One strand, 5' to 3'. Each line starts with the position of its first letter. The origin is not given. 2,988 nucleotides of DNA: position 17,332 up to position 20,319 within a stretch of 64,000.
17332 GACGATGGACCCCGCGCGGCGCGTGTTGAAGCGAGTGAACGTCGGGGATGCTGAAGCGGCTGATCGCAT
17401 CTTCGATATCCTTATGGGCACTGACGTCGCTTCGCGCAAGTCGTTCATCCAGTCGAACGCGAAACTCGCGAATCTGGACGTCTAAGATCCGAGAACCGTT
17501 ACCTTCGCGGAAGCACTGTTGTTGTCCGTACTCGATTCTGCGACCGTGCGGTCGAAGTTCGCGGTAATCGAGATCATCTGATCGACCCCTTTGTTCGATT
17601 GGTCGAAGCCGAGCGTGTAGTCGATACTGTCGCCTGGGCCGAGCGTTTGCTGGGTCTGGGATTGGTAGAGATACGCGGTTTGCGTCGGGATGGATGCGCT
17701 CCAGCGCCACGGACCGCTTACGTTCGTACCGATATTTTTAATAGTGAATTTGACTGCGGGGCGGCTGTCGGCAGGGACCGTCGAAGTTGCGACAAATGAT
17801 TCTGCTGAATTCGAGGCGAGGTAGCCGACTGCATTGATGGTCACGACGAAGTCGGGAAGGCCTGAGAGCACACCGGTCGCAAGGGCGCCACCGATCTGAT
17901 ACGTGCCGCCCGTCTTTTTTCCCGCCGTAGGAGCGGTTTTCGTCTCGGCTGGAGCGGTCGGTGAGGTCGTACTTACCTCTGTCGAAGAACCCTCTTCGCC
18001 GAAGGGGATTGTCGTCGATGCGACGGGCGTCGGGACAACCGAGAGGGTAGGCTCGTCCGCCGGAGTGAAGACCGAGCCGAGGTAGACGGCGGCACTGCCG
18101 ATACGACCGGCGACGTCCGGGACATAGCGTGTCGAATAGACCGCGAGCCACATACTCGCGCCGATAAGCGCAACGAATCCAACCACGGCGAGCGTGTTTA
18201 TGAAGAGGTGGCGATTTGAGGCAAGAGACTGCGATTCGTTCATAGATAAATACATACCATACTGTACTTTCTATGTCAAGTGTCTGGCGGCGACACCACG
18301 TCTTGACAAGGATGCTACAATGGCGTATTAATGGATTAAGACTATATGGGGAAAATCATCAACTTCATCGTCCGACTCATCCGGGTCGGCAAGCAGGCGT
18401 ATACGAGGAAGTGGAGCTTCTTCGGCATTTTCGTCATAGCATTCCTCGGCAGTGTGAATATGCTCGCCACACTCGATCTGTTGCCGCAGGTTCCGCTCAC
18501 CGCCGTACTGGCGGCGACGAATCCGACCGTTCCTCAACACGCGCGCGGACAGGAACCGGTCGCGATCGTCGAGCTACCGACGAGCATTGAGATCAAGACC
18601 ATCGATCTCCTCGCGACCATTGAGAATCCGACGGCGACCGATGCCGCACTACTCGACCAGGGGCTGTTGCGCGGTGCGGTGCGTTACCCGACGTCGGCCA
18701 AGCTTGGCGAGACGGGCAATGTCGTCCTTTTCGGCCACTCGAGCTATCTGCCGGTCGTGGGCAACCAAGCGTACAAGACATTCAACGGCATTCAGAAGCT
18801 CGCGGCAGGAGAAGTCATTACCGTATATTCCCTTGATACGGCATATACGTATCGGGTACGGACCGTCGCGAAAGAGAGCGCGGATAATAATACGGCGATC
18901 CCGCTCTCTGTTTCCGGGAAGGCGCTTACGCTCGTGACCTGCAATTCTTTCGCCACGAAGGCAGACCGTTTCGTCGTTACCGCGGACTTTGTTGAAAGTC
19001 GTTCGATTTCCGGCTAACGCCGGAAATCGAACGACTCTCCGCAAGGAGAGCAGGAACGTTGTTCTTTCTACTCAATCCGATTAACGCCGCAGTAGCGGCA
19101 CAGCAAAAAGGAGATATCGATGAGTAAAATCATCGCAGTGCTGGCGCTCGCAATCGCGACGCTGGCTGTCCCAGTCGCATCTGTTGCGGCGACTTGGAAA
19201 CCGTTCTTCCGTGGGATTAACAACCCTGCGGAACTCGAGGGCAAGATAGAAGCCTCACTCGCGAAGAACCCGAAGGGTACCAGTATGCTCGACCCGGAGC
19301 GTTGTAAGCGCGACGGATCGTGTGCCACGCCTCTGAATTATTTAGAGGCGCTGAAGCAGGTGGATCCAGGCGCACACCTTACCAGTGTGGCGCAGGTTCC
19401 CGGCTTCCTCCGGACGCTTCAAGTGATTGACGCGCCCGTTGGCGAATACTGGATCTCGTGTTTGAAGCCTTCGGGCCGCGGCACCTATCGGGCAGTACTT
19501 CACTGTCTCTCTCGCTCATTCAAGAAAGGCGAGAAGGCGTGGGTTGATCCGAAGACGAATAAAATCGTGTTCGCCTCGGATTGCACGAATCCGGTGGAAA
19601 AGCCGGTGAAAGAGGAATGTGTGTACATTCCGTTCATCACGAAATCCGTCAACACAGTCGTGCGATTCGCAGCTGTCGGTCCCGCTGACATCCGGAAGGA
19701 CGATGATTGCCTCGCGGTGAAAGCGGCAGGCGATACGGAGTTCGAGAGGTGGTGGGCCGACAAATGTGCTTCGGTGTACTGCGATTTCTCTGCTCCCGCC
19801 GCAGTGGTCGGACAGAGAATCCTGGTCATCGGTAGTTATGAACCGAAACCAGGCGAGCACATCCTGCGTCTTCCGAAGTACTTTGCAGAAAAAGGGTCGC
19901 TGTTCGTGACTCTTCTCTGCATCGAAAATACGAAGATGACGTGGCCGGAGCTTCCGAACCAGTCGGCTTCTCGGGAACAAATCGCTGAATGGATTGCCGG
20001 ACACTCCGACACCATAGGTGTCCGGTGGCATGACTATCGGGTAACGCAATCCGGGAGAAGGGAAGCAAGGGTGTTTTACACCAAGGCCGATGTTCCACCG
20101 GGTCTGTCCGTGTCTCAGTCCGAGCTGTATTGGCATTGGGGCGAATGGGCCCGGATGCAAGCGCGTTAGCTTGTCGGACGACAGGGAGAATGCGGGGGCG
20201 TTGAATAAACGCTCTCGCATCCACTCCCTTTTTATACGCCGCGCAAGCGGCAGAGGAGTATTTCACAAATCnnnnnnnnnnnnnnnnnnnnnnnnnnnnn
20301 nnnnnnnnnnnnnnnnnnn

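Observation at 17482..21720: Sortase-linked surface locus: CARDB protein, sortase, Cys-rich secreted protein and Pro-rich protein with an internal LPXTG-like sorting signal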

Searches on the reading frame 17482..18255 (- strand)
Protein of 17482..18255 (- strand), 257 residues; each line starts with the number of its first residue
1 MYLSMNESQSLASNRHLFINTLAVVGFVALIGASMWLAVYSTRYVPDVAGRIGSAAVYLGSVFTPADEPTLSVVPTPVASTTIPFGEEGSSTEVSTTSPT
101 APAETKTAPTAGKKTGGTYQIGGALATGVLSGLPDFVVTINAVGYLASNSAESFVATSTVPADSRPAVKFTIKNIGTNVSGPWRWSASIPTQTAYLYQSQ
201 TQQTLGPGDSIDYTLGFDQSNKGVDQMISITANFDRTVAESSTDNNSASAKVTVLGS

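Call 3: search_protein_families(library=pfam, proteins=[window:17482-18255:-], max_evalue=1)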
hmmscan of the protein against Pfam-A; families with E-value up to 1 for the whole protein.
window:17482-18255:- (257 aa): 1 family
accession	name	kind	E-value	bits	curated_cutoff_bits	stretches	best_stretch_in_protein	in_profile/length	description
PF07705.17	CARDB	-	0.00034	21.2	22.7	1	156-249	11-100/101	CARDB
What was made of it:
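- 17482..18255 (-): N-terminally membrane-anchored CARDB-like protein, 257 aa. TM is res 21-39 (18139-18195) and the CARDB-like region is res 156-249 (17509-17790). PF07705 scores E 3.4e-4, 21.2 bits, below the cut-off (call 3).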

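Call 4: search_protein_families(library=ncbifam, proteins=[window:17482-18255:-], max_evalue=1)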
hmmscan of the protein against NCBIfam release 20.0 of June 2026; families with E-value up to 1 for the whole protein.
window:17482-18255:- (257 aa): 2 families
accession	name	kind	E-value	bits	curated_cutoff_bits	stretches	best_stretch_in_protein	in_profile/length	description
NF052324.1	PorU_rel_Nterm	equivalog_domain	0.00057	18.1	450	1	152-246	783-879/879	putative type IX secretion system sortase PorU2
NF033926.0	msp_porin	subfamily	0.016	14.1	200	1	193-250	228-283/522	major outer sheath protein Msp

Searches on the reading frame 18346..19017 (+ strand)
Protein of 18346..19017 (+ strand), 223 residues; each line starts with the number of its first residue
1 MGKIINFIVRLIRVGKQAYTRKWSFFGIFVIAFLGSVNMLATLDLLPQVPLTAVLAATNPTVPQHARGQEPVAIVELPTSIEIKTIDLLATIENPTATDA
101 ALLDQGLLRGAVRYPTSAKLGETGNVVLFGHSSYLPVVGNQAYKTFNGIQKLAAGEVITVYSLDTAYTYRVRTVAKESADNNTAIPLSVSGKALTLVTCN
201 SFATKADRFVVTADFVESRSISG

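Call 3: search_protein_families(library=pfam, proteins=[window:18346-19017:+], max_evalue=1)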
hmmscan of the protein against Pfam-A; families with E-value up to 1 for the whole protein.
window:18346-19017:+ (223 aa): 1 family
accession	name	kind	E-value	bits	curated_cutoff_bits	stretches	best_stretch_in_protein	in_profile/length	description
PF04203.18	Sortase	-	6.4e-18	65.1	26.6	1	81-214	1-123/125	Sortase domain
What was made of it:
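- Checked: 18346-19017(+), 223 aa: sortase, PF04203 at 65.1 bits against a 26.6 cut-off (call 3).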

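Call 4: search_protein_families(library=ncbifam, proteins=[window:18346-19017:+], max_evalue=1)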
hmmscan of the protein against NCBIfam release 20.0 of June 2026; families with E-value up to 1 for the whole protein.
window:18346-19017:+ (223 aa): 8 families
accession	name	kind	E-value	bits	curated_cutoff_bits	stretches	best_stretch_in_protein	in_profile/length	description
NF033747.1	class_E_sortase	subfamily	5.2e-12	46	160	1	104-219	93-209/211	class E sortase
TIGR01076.1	sortase_fam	subfamily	8.9e-08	32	39.35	1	81-213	3-125/136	sortase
NF033745.1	class_C_sortase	subfamily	2.7e-07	30.5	160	1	99-213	112-218/220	class C sortase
NF033746.1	class_D_sortase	subfamily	1.4e-06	28.1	165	1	104-216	30-134/135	class D sortase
NF058671.1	sortase_SrtD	exception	2.6e-06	27.2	140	1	107-214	87-186/187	class D sortase, LPxTATN-specific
NF033748.1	class_F_sortase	subfamily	0.0006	19.5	166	1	78-205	11-139/155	class F sortase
TIGR03784.1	marine_sortase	equivalog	0.00062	19.4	158.25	1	117-212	84-173/174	class GN sortase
TIGR03064.1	sortase_srtB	equivalog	0.083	12.2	153.75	1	161-211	187-235/235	class B sortase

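Call 20: search_solved_structures(query=window:18346-19017:+, max_evalue=0.01, show_alignments=2)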
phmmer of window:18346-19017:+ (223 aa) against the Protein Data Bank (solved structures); distinct sequences matched with E-value up to 0.01: 6.
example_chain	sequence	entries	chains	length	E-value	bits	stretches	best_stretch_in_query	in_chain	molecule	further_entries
4d70_A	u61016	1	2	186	2.6e-05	27.4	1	109-215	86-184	SORTASE FAMILY PROTEIN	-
2kw8_A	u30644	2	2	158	0.00011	25.3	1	103-219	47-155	LPXTG-site transpeptidase family protein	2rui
7f87_A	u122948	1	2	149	0.00029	23.9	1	103-215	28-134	Class A sortase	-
7cfj_A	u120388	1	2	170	0.00041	23.5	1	103-215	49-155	Class A sortase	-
2xwg_A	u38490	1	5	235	0.0048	20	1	58-216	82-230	SORTASE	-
4d7w_A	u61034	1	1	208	0.0052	19.9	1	139-213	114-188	SORTASE FAMILY PROTEIN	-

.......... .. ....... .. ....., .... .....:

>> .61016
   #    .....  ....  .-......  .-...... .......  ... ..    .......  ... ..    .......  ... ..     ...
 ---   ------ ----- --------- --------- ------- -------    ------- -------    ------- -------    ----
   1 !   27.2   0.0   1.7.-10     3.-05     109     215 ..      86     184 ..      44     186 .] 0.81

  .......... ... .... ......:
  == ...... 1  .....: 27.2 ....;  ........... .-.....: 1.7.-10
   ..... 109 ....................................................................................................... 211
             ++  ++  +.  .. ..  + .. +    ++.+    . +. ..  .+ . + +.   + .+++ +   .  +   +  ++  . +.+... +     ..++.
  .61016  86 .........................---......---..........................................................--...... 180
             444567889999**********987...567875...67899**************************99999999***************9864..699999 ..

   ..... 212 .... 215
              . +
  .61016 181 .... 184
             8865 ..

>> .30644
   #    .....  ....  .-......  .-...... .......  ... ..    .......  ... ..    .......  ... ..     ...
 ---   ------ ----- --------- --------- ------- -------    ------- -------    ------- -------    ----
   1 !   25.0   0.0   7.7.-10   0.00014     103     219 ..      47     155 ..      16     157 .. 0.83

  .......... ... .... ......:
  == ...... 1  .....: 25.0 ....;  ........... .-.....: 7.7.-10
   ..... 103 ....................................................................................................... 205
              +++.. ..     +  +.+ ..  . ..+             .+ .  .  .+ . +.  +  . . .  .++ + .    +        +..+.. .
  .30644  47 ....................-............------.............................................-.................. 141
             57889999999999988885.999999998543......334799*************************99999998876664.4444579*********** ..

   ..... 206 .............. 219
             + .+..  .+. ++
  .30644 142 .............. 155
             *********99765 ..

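Call 78: find_related_loci(query=A4, collection=metagenome_contigs, flank=8000)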
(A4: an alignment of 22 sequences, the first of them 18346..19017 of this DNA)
Query A4 (223 aa) in metagenome_contigs; peptide patterns used: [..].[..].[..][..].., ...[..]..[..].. (x = any residue, [..] = any of these).
600 stretches matched a pattern (row limit reached: there are more); 372 encode a relative of the query (tblastn E <= 1e-3); the best 80 are kept; 80 distinct loci.
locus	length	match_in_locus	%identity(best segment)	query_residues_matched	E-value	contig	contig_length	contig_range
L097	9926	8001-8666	68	1-222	4e-95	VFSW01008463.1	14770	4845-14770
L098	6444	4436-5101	66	1-219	6e-94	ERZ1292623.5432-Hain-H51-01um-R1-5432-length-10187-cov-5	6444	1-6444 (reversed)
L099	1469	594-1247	66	1-219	2e-98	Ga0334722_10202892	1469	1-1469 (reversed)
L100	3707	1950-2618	65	1-222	7e-93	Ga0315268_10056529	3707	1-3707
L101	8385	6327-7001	66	1-222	1e-90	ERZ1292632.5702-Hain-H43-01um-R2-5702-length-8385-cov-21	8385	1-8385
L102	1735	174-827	64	1-223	3e-94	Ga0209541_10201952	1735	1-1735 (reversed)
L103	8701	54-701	66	1-222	3e-89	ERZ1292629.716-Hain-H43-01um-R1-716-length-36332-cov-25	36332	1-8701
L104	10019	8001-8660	64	1-219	2e-88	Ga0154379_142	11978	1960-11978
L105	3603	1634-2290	64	1-222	5e-89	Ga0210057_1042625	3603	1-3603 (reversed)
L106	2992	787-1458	64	1-222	2e-89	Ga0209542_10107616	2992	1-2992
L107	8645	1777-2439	63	1-223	7e-88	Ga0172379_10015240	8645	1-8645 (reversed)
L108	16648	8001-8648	65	1-221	5e-88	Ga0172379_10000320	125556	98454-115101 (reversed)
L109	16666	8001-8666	65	1-222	1e-87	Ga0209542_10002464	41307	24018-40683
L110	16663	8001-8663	64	1-223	3e-87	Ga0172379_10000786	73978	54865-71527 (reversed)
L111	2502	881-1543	64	1-222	4e-89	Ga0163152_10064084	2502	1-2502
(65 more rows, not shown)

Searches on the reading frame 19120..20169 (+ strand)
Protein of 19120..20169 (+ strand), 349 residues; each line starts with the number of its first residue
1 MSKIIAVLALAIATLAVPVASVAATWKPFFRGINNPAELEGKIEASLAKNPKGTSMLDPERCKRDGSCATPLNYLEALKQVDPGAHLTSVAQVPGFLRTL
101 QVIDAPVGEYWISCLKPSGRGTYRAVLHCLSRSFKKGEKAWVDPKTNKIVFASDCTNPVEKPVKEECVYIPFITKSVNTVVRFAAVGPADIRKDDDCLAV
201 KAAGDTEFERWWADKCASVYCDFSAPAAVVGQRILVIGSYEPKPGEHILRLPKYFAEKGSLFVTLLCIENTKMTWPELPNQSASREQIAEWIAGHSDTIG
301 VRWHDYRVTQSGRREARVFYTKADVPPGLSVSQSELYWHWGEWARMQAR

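Call 3: search_protein_families(library=pfam, proteins=[window:19120-20169:+], max_evalue=1)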
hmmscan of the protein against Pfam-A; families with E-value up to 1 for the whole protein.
window:19120-20169:+ (349 aa): 0 families

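Call 4: search_protein_families(library=ncbifam, proteins=[window:19120-20169:+], max_evalue=1)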
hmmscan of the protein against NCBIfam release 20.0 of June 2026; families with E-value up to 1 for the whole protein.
window:19120-20169:+ (349 aa): 1 family
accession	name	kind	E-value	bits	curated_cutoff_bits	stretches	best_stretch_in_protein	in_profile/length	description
NF033706.1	Ni_bind_SCO4226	equivalog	0.0032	17.4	125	1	198-234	27-64/82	SCO4226 family nickel-binding protein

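Call 26: find_homologous_proteins(query=window:19120-20169:+, max_evalue=0.001)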
Query window:19120-20169:+ (349 aa): 57 proteins with E <= 0.001 among 4726 candidates.
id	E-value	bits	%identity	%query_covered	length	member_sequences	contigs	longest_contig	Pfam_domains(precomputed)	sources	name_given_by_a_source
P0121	1.9e-239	812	100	100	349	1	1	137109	-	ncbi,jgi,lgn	ncbi:MAG: hypothetical protein WC814_02680 [Candidatus Paceibacterota bacterium]|jgi:hypothetical pr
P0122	2.3e-207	706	86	100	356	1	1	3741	-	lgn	-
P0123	1.1e-165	569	74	93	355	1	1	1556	-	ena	-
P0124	2.3e-160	551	71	95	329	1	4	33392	-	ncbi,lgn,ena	-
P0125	9.9e-132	457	59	98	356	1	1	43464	-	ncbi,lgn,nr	ncbi:MAG: hypothetical protein NTU85_01465 [Candidatus Kaiserbacteria bacterium]|nr:hypothetical pro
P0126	4.0e-131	455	57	99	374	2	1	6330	-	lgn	-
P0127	5.1e-131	455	58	99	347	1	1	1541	-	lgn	-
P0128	2.4e-130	453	60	100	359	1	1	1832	-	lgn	-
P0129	3.1e-130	452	52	99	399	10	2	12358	-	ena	-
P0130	4.7e-130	452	59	98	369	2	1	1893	-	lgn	-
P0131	1.3e-128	447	58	99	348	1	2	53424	-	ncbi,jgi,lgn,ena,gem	ncbi:MAG: hypothetical protein WCS97_01855 [Candidatus Paceibacterota bacterium]|jgi:hypothetical pr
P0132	3.5e-126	439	58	96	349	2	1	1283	-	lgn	-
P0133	5.1e-126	438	57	98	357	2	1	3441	-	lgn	-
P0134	3.7e-124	432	57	94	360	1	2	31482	-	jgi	jgi:hypothetical protein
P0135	1.6e-123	430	57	98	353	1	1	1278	-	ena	-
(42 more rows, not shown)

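Call 41: predict_structure(alignment_id=A3)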
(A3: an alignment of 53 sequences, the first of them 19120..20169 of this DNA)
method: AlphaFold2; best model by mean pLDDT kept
length: 349 residues; sequences in the alignment: 53
mean_pLDDT: 88.6   pTM: 0.77
mean pLDDT of the five models: 88.6, 88.2, 88.0, 87.5, 86.5
residues with pLDDT >= 90: 252; 70-90: 60; 50-70: 20; < 50: 17
segments of 3 or more residues with pLDDT < 50: 1-3, 13-22, 278-280
pLDDT, mean of each block of 10 residues (from residue 1): 51 45 74 96 98 97 95 97 95 98 95 92 91 94 96 95 88 96 97 87 89 79 91 95 96 96 96 59 71 88 95 94 96 94 83
secondary structure, 60 per line:
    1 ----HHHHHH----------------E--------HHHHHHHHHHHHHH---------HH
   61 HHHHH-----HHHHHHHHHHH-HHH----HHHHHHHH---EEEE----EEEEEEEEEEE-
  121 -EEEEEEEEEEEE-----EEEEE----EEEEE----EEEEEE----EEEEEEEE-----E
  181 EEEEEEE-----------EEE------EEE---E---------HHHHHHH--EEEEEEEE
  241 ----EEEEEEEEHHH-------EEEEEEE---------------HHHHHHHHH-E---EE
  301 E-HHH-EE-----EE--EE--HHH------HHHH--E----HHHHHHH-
elements in order: H5-10 H36-49 H59-65 H71-81 H90-97 E101-104 E109-119 E122-133 E139-143 E148-152 E157-162 E167-174 E180-187 E199-201 E208-210 H224-230 E233-240 E245-252 E263-269 H285-293 E299-301 H331-334 H342-348

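Call 44: fold_search(model_id=the predicted structure, library=pdb)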
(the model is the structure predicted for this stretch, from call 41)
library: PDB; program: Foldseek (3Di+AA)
matches with E <= 10: 1211; with E <= 0.001: 0
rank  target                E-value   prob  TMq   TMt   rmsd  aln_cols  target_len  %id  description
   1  7amq_B                1.7e-02  0.10  0.12  0.16  20.3       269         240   10  Crystal structure of the complex of HuJovi-1 Fab with the human TRBC2 (released 2022-04-20)
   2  7pbe_E                1.8e-02  0.09  0.13  0.17  18.8       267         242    8  Emergence of immune escape at dominant SARS-CoV-2 killer T-cell epitope (released 2022-04-27)
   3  4e42_B                2.4e-02  0.08  0.13  0.18  18.2       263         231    8  Structural basis for the recognition of mutant self by a tumor-specific, MHC class II-restricted T cell receptor G4 (released 2012-08-29)
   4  8zox_E                2.4e-02  0.07  0.11  0.14  20.1       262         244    7  3D structure of Y-50 TCR-TMM-CD1b ternary complex (released 2025-01-01)
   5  6lxw_B                2.7e-02  0.07  0.10  0.15  17.9       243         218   10  Cryo-EM structure of human secretory immunoglobulin A in complex with the N-terminal domain of SpsA (released 2020-05-27)
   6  4grm_B                2.7e-02  0.07  0.10  0.14  19.9       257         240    9  The crystal structure of the high affinity TCR A6 (released 2013-07-10)
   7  4elk_B                2.9e-02  0.08  0.13  0.16  19.9       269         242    8  Crystal structure of the Hy19.3 type II NKT TCR (released 2012-07-25)
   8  8wul_H                2.9e-02  0.06  0.12  0.15  17.6       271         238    7  Crystal structure of affinity enhanced TCR in complex with HLA-A*11:01 bound to KRAS-G12V peptide (VVGAVGVGK) (released 2024-05-01)
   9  4z7w_F                2.9e-02  0.06  0.11  0.13  20.1       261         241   10  T316 complex (released 2015-06-03)
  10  2eys_B                2.9e-02  0.06  0.11  0.14  19.6       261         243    8  A structural basis for selection and cross-species reactivity of the semi-invariant NKT cell receptor in CD1d/glycolip (released 2006-03-21)
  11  7t2d_O                3.1e-02  0.10  0.14  0.19  18.1       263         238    8  Crystal structure of the B1 TCR in complex with HLA-DP4-Ply (released 2022-12-28)
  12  7ryl_C                3.1e-02  0.06  0.10  0.14  19.3       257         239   10  T cell receptor CO3 (released 2022-05-18)
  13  5yxu_B                3.3e-02  0.09  0.14  0.19  18.3       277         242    7  an affinity enhanced T cell receptor in complex with HLA-A0201 restricted HCV NS3 peptide KLVALGINAV (released 2018-12-12)
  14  4grm_D                3.7e-02  0.08  0.12  0.16  19.8       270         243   10  The crystal structure of the high affinity TCR A6 (released 2013-07-10)
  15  2axj_A                4.0e-02  0.08  0.13  0.17  17.8       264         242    9  Crystal structures of T cell receptor beta chains related to rheumatoid arthritis (released 2005-09-20)
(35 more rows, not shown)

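Call 63: search_solved_structures(query=A3, max_evalue=10, show_alignments=0)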
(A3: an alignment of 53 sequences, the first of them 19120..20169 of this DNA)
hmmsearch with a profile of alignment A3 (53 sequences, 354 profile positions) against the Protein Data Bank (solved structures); distinct sequences matched with E-value up to 10: 0.
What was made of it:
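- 19120..20169 (+): P3: secreted protein with 10 Cys, 349 aa, signal peptide at res 1-24. Accessory member of the cassette; fold has no known relative. No Pfam, NCBIfam or PDB match (calls 3, 4, 63).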
